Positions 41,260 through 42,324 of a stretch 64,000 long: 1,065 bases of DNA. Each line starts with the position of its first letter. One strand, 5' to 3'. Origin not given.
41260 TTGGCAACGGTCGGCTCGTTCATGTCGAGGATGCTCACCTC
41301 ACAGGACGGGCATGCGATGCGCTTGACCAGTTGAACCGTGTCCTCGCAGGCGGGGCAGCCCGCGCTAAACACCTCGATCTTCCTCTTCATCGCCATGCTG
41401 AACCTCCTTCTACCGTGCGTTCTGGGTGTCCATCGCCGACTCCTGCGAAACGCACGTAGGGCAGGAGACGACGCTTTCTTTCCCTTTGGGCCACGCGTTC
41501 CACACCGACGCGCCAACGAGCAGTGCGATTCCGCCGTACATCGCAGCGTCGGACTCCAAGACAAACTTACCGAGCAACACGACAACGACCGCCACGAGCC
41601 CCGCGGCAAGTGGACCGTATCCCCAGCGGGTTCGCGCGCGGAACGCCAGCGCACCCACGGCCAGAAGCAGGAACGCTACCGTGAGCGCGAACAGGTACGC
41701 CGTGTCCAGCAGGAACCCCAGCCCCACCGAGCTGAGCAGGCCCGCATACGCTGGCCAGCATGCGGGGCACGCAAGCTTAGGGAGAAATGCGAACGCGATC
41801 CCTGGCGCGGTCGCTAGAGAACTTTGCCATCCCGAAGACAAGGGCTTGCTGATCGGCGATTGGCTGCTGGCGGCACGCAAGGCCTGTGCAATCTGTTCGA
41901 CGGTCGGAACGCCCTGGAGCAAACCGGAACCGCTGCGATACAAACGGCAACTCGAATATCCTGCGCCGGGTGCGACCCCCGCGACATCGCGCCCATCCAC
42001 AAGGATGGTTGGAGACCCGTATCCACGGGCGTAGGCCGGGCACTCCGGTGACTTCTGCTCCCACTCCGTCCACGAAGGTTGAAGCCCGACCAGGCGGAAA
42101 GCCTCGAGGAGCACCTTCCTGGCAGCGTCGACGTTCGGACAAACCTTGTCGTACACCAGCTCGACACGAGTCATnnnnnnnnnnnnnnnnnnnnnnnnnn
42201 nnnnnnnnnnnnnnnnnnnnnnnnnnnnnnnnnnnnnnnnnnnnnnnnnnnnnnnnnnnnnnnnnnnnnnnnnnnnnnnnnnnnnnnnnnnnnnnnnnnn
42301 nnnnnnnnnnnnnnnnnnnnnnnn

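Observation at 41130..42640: MerR-like metal-sensor operon with CxxC/CC redox proteins but no mercuric reductase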

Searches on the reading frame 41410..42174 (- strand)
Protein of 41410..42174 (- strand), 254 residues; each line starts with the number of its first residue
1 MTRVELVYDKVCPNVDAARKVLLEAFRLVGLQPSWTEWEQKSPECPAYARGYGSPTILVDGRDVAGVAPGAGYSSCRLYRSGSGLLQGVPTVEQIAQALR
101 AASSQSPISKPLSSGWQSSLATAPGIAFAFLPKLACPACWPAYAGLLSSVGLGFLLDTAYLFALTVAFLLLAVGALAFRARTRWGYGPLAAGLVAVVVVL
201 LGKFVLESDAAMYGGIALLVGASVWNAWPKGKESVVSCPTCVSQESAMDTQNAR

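Call 3: search_protein_families(library=pfam, proteins=[window:41410-42174:-], max_evalue=0.1)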
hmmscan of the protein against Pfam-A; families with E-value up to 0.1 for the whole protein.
window:41410-42174:- (254 aa): 4 families
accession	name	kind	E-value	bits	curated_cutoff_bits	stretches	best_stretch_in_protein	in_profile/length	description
PF03203.19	MerC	-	4.4e-07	30.9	27.6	1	125-226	4-106/108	MerC mercury resistance protein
PF11752.14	DUF3309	-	0.032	14.8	22.3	1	164-201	5-44/50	Protein of unknown function (DUF3309)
PF04202.18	Mfp-3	-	0.033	15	22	1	194-215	8-29/71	Foot protein 3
PF23451.1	Zn_ribbon_PaaD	-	0.099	12.7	27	0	230-250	9-29/53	PaaD zinc beta ribbon domain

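Call 4: search_protein_families(library=ncbifam, proteins=[window:41410-42174:-], max_evalue=0.1)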
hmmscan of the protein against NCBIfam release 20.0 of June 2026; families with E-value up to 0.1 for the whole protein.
window:41410-42174:- (254 aa): 4 families
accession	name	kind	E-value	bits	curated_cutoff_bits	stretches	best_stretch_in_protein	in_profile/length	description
NF049942.1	DF_fam_seleno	subfamily_domain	6.7e-11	42.1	70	1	4-98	1-96/96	DF family (seleno)protein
NF010318.0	PRK13755.1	equivalog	5.3e-09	36.5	170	1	128-228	15-121/140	organomercurial transporter MerC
NF033784.1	transport_merC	equivalog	3.7e-08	33.7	140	1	129-226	13-117/123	organomercurial transporter MerC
NF058666.1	D_CycloSer_DcsG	equivalog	0.098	11.8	360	0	1-42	1-42/298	D-cycloserine synthetase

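Call 7: find_homologous_proteins(query=window:41410-42174:-)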
Query window:41410-42174:- (254 aa): 2050 proteins with E <= 0.001 among 8000 candidates; the best 120 are listed.
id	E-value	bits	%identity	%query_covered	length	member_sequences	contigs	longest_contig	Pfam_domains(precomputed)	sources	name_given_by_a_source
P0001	4.0e-134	464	84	100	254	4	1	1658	PF03203.20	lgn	-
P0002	3.2e-124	432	77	100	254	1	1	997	PF03203.20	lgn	-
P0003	2.3e-123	429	78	100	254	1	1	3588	PF03203.20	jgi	jgi:hypothetical protein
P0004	5.4e-119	415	74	100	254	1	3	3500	PF03203.20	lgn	-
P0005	2.0e-118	413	74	100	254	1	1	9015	PF03203.20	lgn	-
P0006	3.9e-118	412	74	100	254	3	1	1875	PF03203.20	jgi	-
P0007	1.7e-117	410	74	100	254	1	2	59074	PF03203.20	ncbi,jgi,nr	ncbi:MAG: hypothetical protein C4529_08000 [Deltaproteobacteria bacterium]|nr:MAG: hypothetical prot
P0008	1.7e-115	403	72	100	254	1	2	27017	PF03203.20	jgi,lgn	jgi:hypothetical protein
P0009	1.0e-113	397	72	100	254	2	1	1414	PF03203.20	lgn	-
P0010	7.4e-113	395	72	100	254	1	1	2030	PF03203.20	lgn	-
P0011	8.9e-113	394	70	100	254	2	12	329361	PF03203.20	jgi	jgi:mercuric ion transport protein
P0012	3.3e-112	392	71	100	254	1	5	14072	PF03203.20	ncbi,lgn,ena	-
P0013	2.4e-111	390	70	100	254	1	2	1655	PF03203.20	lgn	-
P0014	5.8e-111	388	70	100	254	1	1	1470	PF03203.20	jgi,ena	-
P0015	3.7e-110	386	69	100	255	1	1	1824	PF03203.20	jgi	jgi:hypothetical protein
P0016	4.0e-110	386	69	100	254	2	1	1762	PF03203.20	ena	-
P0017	7.9e-110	385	70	100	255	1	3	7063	PF03203.20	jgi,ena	-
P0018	1.7e-109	384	70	99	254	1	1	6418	PF03203.20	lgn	-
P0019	1.2e-108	381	68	100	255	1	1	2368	PF03203.20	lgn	-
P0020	3.4e-108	379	70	100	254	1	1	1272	PF03203.20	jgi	jgi:hypothetical protein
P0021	3.6e-108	379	69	100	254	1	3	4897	PF03203.20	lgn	-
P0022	6.3e-108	378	68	100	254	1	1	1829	PF03203.20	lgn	-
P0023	2.2e-107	377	68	100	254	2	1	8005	PF03203.20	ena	-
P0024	7.6e-107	375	72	92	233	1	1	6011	PF03203.20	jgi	jgi:mercuric ion transport protein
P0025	1.0e-105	371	66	100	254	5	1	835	PF03203.20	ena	-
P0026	6.8e-105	368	66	100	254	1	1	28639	PF03203.20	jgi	jgi:hypothetical protein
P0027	6.3e-104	365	67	100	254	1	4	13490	PF03203.20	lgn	-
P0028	6.8e-104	365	66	99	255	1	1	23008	PF03203.20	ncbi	-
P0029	3.3e-103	363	69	100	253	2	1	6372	PF03203.20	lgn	-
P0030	2.1e-102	360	66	100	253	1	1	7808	PF03203.20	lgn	-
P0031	1.2e-101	358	65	100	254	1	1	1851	PF03203.20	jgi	jgi:hypothetical protein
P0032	5.5e-101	356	65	99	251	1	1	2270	PF03203.20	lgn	-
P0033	7.2e-100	352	63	100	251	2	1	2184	PF03203.20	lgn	-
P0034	1.9e-99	351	65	100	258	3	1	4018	PF03203.20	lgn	-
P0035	2.9e-99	350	64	100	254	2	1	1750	PF03203.20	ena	-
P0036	3.3e-99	350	64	100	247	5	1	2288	PF03203.20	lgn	-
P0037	2.0e-97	344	62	100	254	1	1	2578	PF03203.20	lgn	-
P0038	2.1e-97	344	64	100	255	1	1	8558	PF03203.20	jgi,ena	-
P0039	2.6e-97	344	70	90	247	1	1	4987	PF03203.20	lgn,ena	-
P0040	3.2e-97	343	61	100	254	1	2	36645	PF03203.20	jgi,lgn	jgi:hypothetical protein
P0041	7.2e-97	342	63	99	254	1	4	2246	PF03203.20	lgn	-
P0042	1.7e-96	341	63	96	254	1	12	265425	PF03203.20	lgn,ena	-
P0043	2.9e-96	340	71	88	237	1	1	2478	PF03203.20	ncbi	-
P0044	8.1e-96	339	68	91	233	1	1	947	PF03203.20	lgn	-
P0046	4.7e-92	326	63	96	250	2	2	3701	PF03203.20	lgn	-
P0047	2.9e-91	324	62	97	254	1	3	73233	PF03203.20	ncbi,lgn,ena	-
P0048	5.9e-91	323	62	98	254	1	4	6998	PF03203.20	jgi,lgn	-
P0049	8.3e-91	322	61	99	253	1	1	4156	PF03203.20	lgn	-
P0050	5.0e-90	320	65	94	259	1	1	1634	PF03203.20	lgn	-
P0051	5.2e-90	320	60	99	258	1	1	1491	PF03203.20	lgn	-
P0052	1.1e-89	319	62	94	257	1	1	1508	PF03203.20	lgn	-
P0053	1.5e-89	318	62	97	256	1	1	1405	PF03203.20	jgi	-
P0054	1.7e-89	318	60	97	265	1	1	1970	PF03203.20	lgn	-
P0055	2.7e-89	317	64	94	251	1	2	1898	PF03203.20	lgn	-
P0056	9.1e-89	316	62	96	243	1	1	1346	PF03203.20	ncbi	-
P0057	1.0e-88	315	58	100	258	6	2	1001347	PF03203.20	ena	-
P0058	1.1e-88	315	64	94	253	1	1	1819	PF03203.20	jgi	-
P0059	1.2e-88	315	59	100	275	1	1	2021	PF03203.20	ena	-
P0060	3.4e-88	314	58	96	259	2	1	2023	PF03203.20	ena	-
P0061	6.4e-88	313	60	99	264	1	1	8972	PF03203.20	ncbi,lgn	-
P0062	8.6e-88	312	61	94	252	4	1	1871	PF03203.20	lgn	-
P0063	1.1e-87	312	62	94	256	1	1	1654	PF03203.20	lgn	-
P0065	1.4e-87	312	57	96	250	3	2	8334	PF03203.20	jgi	-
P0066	3.9e-87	310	58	97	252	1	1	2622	PF03203.20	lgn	-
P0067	3.5e-86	307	57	96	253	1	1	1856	PF03203.20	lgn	-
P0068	3.6e-86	307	60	97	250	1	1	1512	PF03203.20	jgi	jgi:mercuric ion transport protein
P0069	1.2e-85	305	58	97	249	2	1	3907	PF03203.20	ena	-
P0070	1.2e-85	305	61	94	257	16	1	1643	PF03203.20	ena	-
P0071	1.3e-85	305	57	99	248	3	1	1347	PF03203.20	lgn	-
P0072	2.2e-85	305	59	94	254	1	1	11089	PF03203.20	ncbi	-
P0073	2.2e-85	305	56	100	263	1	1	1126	PF03203.20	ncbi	-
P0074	2.3e-85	304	57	95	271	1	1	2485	PF03203.20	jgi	-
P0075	4.0e-85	304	58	99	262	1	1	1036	PF03203.20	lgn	-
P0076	6.0e-85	303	59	100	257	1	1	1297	PF03203.20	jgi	jgi:mercuric ion transport protein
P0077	6.4e-85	303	61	94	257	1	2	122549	PF03203.20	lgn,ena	-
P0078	6.7e-85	303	59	96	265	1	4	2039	PF03203.20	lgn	-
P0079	8.6e-85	303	61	94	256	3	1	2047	PF03203.20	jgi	-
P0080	9.0e-85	303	58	97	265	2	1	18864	PF03203.20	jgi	-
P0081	9.9e-85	302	63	94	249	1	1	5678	PF03203.20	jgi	-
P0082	2.0e-84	301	58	95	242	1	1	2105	PF03203.20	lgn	-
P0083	2.3e-84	301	58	99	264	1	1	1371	PF03203.20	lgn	-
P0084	2.8e-84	301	61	96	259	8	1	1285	PF03203.20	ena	-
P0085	4.8e-84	300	61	98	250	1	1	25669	PF03203.20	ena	-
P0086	5.2e-84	300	58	96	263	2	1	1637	PF03203.20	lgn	-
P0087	6.3e-84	300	58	98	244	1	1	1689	PF03203.20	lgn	-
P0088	7.1e-84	300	57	95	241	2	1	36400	PF03203.20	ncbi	-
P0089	7.9e-84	299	57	96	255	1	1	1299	PF03203.20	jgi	jgi:hypothetical protein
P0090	1.3e-83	299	58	96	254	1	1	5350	PF03203.20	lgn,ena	-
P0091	1.4e-83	299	60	95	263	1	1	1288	PF03203.20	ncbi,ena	-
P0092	1.4e-83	299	58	95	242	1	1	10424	PF03203.20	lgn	-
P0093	1.7e-83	298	61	95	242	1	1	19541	PF03203.20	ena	-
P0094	1.9e-83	298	59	96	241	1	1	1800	PF03203.20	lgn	-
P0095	2.2e-83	298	55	96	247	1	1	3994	PF03203.20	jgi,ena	-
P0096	4.5e-83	297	61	95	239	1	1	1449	PF03203.20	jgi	jgi:hypothetical protein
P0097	5.0e-83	297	55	96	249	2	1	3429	PF03203.20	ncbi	-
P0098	5.3e-83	297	59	96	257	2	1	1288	PF03203.20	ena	-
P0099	5.4e-83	297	70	77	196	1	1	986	PF03203.20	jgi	jgi:hypothetical protein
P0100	5.4e-83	297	57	94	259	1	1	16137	PF03203.20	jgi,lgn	jgi:hypothetical protein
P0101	5.7e-83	297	57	96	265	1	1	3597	PF03203.20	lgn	-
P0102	5.9e-83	297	55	98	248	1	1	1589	PF03203.20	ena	-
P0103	6.0e-83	297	58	95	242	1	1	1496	PF03203.20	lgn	-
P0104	7.0e-83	296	60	95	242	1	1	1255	PF03203.20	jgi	jgi:mercuric ion transport protein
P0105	7.1e-83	296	56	95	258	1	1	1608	PF03203.20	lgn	-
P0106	1.0e-82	296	58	95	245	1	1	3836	PF03203.20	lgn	-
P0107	1.2e-82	296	60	94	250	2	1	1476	PF03203.20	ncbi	-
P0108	1.2e-82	296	57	98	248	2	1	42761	PF03203.20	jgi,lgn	-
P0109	1.4e-82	295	57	98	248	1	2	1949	PF03203.20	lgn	-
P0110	1.5e-82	295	56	99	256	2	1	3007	PF03203.20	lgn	-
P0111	1.7e-82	295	57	100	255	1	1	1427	PF03203.20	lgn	-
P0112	2.1e-82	295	57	100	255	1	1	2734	PF03203.20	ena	-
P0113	2.1e-82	295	59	96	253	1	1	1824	PF03203.20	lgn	-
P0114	2.8e-82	294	59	96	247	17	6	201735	PF03203.20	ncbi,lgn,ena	-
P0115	2.9e-82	294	57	100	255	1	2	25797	PF03203.20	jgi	jgi:hypothetical protein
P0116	2.9e-82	294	55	96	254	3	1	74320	PF03203.20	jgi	-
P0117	2.9e-82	294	58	95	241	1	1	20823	PF03203.20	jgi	jgi:hypothetical protein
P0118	3.0e-82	294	57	98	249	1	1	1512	PF03203.20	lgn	-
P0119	3.5e-82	294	59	95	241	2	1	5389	PF03203.20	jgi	jgi:hypothetical protein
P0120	4.1e-82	294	57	97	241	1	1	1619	PF03203.20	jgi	-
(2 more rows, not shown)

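Call 9: find_related_loci(query=A1, collection=genome_contigs, flank=4000)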
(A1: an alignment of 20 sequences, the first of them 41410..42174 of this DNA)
Query A1 (254 aa) in genome_contigs; peptide patterns used: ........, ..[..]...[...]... (x = any residue, [..] = any of these).
600 stretches matched a pattern (row limit reached: there are more); 155 encode a relative of the query (tblastn E <= 1e-3); the best 80 are kept; 80 distinct loci.
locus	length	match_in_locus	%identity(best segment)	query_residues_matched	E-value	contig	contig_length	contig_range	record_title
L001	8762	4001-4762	73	1-254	1e-121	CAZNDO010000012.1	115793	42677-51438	MAG TPA_asm: uncultured Gemmatimonadota bacterium isolate binchicken_co242_78 genome assembly, contig: NODE_527_length_1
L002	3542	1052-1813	71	1-254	2e-121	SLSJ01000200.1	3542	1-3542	MAG: Ectothiorhodospiraceae bacterium isolate CSSed165cm_602R1 CSSed16-5cm-151323, whole genome shotgun sequence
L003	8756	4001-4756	66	2-253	3e-108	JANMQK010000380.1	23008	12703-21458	MAG: Acidobacteriota bacterium isolate OTE_51_metabat_25 OTE_51_k141_4564505, whole genome shotgun sequence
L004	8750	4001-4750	53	1-252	5e-86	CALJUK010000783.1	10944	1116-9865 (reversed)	MAG TPA_asm: uncultured Planctomycetaceae bacterium isolate SRR7515932_bin.45_CONCOCT_v1.1_MAG genome assembly, contig:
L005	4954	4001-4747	54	1-251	4e-84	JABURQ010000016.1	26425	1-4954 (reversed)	MAG: Planctomycetaceae bacterium isolate Bin_14 NODE_484_length_26425_cov_13.0652, whole genome shotgun sequence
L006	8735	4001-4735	55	1-249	1e-82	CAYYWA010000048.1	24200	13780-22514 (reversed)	MAG TPA_asm: uncultured Sorangium sp. isolate SRP144015_co1_1 genome assembly, contig: NODE_1067_length_24200_cov_10.465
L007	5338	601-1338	53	1-242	6e-82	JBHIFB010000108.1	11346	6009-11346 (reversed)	MAG: Candidatus Glassbacteria bacterium isolate b2.sp1_bin.52 NODE_1732_length_11346_cov_5.363475, whole genome shotgun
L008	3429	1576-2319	55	1-244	1e-81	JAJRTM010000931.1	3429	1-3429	MAG: Planctomycetota bacterium isolate Dive96_bin1.64 k141_5114972, whole genome shotgun sequence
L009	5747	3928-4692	53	1-251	1e-80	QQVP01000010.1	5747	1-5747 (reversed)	MAG: Planctomycetota bacterium isolate MB_PLM_2 c_000000000619, whole genome shotgun sequence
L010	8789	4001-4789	52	1-254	2e-78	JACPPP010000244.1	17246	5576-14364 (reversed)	MAG: Armatimonadetes bacterium isolate NC_groundwater_630_Ag_B-0.1um_56_30 B_1_S1_Biohub_coassembly_k141_3794337, whole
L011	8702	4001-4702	59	1-245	7e-79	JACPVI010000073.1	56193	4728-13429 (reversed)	MAG: Myxococcales bacterium isolate NC_groundwater_780_Ag_S2p5_69_11 JBCH_GD18_4_SO25_S179_scaffold_738378, whole genome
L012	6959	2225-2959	54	1-242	9e-78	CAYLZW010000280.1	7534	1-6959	MAG TPA_asm: uncultured Myxococcales bacterium isolate SRP263527_co1_29 genome assembly, contig: NODE_8729_length_7534_c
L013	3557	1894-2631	56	3-249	3e-77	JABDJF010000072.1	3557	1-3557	MAG: Myxococcales bacterium isolate SS_bin_16 k127_1177472, whole genome shotgun sequence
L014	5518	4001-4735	53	1-241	6e-77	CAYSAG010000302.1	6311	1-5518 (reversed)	MAG TPA_asm: uncultured Planctomycetaceae bacterium isolate SRP216583_co2_94 genome assembly, contig: NODE_10845_length_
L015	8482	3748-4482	50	1-244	3e-76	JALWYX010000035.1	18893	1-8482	MAG: Thermoanaerobaculia bacterium isolate T2_metabat1_scaf2bin.052 T2_NODE_2645_length_18893_cov_2.049718, whole genome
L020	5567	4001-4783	52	1-254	1e-73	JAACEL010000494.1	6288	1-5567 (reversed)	MAG: Nitrospiraceae bacterium isolate OTbin.67 scaffold_22030, whole genome shotgun sequence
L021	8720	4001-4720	50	1-249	5e-72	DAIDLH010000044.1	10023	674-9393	MAG TPA_asm: Candidatus Muproteobacteria bacterium isolate clean426 k141_123101, whole genome shotgun sequence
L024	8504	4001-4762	51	1-253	1e-70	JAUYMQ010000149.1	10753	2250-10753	MAG: Deltaproteobacteria bacterium isolate C24_metabat.bin.90 C24_k141_315606, whole genome shotgun sequence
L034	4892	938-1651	54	1-241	1e-69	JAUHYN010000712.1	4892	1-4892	MAG: bacterium isolate 3_bin.68 NODE_21644_length_4892_cov_0.727177, whole genome shotgun sequence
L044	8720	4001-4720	55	1-244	1e-68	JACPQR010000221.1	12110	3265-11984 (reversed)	MAG: Deltaproteobacteria bacterium isolate NC_groundwater_658_Ag_B-0.1um_70_50 B_1_S1_Biohub_coassembly_k141_5188553, wh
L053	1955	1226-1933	49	4-241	2e-66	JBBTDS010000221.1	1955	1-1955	MAG: Acidobacteriota bacterium isolate H43-bin212_1 H43_bin212_1_000000000221, whole genome shotgun sequence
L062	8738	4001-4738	45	1-242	2e-61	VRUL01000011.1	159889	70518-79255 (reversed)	MAG: Planctomycetota bacterium isolate MohnsGC08_bin191 NODE_11_length_159889_cov_45.317310, whole genome shotgun sequen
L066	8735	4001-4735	45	4-254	5e-60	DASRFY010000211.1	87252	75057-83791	MAG TPA_asm: Burkholderiales bacterium isolate SMAG_U10044 k141_1642813, whole genome shotgun sequence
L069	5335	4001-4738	47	3-247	2e-59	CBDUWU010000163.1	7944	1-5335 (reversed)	MAG TPA_asm: uncultured bacterium isolate SRR22302368_binner13_Refined_37 genome assembly, contig: ERZ25747235.4554, who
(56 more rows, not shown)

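Call 15: find_encoding_contigs(protein=window:41410-42174:-, flank=6000, max_places=4)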
Protein window:41410-42174:- (254 aa): 1 contig read that carries it; 1 place shown.
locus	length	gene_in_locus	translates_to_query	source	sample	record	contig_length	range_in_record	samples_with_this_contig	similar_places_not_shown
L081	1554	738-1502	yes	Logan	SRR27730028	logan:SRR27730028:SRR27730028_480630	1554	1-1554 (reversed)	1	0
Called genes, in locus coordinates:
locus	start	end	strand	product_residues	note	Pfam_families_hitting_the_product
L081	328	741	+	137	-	PF00376:MerR, PF13411:MerR_1, PF09278:MerR-DNA-bind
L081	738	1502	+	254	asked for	PF03203:MerC (weak)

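Call 30: search_solved_structures(query=A1, max_evalue=1, show_alignments=2)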
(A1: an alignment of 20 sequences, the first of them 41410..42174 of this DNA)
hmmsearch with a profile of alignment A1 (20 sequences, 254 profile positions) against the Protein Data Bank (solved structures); distinct sequences matched with E-value up to 1: 0.

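Call 31: search_dna_similar(query=window:41410-42174:-, collection=plasmids, mode=protein, max_rows=25)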
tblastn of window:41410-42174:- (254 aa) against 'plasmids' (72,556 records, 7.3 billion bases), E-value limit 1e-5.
Records with a match: 6; places in all: 6; records where one place covers at least 80% of the query: 0.
Best place of each record, by identity: <60% 6.
By first word of the organism name: Rhodococcus 2; Arthrobacter 1; Herbiconiux 1; Pseudarthrobacter 1; Gordonia 1.
By predicted mobility (MOB-suite, as given by PLSDB): non-mobilizable 3; conjugative 2; mobilizable 1.
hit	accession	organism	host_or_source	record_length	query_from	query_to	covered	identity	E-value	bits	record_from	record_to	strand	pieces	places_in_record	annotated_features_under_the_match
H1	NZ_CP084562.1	Arthrobacter sp. FW305-BF8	isolate,groundwater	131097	3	100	39%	39.0%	1e-6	56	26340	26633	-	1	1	thioredoxin family protein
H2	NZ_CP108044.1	Rhodococcus sp. NBC_00294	-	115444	3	100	39%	38.4%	5e-6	55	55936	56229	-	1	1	alkylmercury lyase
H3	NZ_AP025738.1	Herbiconiux sp. L3-i23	-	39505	4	101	39%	37.0%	5e-7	57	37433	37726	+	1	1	thioredoxin family protein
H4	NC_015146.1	Pseudarthrobacter phenanthrenivorans Sphe3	creosote-polluted soil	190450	5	100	38%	37.1%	2e-6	56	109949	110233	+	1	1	hypothetical protein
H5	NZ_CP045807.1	Gordonia pseudamarae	Whole organism,Foam on activated sludge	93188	3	100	39%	35.7%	8e-6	54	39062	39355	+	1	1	alkylmercury lyase | MerR family transcriptional regulator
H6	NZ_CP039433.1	Rhodococcus sp. SGAir0479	whole organism,air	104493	1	101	40%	34.3%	1e-7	59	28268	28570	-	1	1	alkylmercury lyase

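Call 33: get_annotated_region(hit=H6, flank=5000)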
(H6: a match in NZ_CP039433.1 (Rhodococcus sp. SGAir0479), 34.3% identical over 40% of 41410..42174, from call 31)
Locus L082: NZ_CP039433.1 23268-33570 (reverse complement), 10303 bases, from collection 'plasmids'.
description: Rhodococcus sp. SGAir0479 plasmid unnamed
organism: Rhodococcus sp. SGAir0479 (NCBI taxid 2567884)
taxonomy: Bacteria; Actinomycetota; Actinomycetes; Mycobacteriales; Nocardiaceae; Rhodococcus; Rhodococcus sp. SGAir0479
host: -; source: whole organism,air; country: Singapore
typing (MOB-suite, as given by PLSDB): conjugative; replicon rep_cluster_1307; relaxase MOBF; mating-pair formation MPF_T
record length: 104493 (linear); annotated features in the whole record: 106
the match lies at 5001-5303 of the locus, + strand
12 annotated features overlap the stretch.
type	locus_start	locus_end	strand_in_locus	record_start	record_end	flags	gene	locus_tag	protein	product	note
CDS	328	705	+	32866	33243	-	-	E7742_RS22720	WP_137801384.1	hypothetical protein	-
CDS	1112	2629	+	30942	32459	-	-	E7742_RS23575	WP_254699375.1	hypothetical protein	-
CDS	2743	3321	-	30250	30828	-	-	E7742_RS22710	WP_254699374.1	recombinase family protein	GO:0006310 - DNA recombination [Evidence IEA]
CDS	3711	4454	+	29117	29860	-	-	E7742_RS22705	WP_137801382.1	hypothetical protein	-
CDS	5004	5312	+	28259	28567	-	-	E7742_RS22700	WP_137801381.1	alkylmercury lyase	-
CDS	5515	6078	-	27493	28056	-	-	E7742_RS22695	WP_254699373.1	vitamin K epoxide reductase family protein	-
CDS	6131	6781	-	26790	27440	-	-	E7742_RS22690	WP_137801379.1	thioredoxin domain-containing protein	-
CDS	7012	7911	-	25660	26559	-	-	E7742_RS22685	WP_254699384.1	cytochrome c oxidase assembly protein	-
CDS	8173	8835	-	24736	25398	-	-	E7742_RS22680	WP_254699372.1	hypothetical protein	-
CDS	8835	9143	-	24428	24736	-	-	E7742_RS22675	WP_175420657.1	DUF4229 domain-containing protein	-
CDS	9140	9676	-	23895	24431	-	-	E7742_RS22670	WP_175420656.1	hypothetical protein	-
CDS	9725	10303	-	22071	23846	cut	ctaD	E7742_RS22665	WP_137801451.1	cytochrome c oxidase subunit I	-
